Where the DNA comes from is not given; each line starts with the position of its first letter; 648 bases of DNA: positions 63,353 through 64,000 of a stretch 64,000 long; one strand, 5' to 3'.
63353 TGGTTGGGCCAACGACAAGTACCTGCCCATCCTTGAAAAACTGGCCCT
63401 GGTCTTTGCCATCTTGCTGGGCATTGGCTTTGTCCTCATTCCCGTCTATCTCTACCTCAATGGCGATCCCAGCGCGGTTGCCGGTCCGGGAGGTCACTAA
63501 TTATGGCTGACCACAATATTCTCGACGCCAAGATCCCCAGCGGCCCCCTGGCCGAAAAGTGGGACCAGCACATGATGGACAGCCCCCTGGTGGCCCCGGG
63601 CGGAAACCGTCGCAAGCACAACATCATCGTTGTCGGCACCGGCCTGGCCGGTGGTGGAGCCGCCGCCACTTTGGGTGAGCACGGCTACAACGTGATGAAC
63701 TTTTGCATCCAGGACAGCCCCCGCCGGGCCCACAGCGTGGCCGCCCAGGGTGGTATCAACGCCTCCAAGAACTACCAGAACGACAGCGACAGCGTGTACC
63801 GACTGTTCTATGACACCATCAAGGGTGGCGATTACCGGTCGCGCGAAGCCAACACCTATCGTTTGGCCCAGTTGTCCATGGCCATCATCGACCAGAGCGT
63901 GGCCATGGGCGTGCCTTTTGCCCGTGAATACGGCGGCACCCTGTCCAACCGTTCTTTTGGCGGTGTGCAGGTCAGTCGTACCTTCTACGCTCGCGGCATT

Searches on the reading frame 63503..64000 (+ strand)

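Call 27: search_protein_families(library=pfam, proteins=[window:63503-64000:+], max_evalue=0.001)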
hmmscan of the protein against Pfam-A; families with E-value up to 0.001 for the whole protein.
window:63503-64000:+ (166 aa): 1 family
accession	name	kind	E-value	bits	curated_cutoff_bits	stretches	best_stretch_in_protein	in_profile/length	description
PF00890.30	FAD_binding_2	-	4.6e-15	56.2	20.4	1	41-162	2-128/414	FAD binding domain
